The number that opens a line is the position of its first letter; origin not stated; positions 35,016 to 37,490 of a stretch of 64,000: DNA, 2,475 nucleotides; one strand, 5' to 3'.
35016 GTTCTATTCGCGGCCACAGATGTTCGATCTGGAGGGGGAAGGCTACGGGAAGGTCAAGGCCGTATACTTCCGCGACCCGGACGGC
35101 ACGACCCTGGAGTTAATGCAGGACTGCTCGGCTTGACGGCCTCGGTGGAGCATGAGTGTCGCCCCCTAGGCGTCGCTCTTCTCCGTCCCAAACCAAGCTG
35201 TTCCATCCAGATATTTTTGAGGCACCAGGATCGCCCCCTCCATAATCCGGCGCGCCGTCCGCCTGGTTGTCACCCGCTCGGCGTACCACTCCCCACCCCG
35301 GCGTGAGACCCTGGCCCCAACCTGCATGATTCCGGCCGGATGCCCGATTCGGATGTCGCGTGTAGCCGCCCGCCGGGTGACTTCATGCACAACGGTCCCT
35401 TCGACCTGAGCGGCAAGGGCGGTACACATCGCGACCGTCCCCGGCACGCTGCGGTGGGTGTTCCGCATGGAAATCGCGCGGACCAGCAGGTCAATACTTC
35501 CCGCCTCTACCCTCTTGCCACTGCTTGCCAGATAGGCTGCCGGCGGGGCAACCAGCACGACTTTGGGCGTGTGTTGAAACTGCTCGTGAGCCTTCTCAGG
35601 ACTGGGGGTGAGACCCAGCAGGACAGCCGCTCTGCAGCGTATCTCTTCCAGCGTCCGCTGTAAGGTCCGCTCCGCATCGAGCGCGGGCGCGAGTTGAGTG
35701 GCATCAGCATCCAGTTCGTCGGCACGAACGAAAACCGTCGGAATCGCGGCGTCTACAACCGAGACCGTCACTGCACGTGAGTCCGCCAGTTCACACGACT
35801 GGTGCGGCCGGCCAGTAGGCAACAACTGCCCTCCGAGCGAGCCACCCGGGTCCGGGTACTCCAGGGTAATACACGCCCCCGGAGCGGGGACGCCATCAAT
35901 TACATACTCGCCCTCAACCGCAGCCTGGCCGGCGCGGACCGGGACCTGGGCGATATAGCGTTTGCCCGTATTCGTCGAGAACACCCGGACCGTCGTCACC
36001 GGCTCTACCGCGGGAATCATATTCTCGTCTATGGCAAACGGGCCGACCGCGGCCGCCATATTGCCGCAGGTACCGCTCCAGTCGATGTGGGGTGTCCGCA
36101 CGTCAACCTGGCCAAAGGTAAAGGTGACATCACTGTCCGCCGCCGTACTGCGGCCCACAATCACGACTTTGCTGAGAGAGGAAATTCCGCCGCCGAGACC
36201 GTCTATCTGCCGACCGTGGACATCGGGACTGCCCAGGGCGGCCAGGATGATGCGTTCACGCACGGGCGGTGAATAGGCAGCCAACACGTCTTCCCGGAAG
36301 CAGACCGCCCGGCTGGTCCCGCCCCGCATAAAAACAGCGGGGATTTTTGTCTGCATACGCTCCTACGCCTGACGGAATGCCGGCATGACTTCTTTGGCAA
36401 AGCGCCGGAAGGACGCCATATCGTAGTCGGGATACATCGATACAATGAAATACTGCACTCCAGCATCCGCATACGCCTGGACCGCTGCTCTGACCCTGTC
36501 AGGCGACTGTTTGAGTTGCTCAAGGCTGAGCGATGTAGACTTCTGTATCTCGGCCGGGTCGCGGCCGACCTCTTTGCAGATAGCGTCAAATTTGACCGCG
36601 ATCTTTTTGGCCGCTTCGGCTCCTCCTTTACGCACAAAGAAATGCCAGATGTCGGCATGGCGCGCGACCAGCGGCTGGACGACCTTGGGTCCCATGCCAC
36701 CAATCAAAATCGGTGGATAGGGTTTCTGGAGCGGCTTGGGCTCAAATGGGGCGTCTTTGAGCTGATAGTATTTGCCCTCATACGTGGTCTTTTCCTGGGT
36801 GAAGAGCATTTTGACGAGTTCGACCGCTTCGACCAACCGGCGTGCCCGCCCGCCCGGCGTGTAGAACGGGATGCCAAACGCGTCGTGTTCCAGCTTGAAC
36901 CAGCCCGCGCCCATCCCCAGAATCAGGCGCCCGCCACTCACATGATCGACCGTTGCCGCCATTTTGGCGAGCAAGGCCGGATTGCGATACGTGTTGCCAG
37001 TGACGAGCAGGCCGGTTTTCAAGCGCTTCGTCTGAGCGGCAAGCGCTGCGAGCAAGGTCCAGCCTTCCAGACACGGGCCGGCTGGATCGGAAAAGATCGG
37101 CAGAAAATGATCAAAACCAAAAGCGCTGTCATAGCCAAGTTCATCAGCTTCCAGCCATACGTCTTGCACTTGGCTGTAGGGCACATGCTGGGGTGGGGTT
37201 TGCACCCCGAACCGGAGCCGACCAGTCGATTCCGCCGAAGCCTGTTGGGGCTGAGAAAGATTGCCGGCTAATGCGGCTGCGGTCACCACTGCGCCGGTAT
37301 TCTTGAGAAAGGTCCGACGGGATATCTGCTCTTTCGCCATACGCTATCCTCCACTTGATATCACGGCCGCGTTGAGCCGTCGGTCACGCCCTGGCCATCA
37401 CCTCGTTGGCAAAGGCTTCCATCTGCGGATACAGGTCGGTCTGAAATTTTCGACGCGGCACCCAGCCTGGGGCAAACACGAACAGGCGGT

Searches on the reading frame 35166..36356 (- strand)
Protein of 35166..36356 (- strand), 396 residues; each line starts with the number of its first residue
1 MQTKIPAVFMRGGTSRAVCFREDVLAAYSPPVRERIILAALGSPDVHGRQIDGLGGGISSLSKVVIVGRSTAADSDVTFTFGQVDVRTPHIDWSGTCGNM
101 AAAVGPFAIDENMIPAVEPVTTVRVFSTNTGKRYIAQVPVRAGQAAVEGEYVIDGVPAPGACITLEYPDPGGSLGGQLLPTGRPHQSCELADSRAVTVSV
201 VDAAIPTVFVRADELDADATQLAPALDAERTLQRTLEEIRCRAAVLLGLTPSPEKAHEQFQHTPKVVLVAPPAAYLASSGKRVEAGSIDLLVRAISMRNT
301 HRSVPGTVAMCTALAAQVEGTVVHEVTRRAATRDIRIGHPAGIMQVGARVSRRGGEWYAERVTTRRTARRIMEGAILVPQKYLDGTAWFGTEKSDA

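Call 58: search_protein_families(library=pfam, proteins=[window:35166-36356:-], max_evalue=0.001)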
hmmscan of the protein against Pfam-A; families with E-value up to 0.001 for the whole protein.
window:35166-36356:- (396 aa): 1 family
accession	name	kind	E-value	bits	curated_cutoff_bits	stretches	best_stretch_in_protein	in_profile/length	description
PF04303.18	PrpF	-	7.6e-111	371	27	1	2-379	1-371/371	PrpF protein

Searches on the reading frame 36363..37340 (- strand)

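Call 58: search_protein_families(library=pfam, proteins=[window:36363-37340:-], max_evalue=0.001)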
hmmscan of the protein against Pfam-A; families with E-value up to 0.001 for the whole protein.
window:36363-37340:- (325 aa): 2 families
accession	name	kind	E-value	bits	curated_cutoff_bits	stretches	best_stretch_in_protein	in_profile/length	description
PF00296.26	Bac_luciferase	-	9.3e-50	170.2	27.9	1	44-291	3-245/314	Luciferase-like monooxygenase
PF10518.14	TAT_signal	-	0.0008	19.7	22.7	1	5-25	1-21/21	TAT (twin-arginine translocation) pathway signal sequence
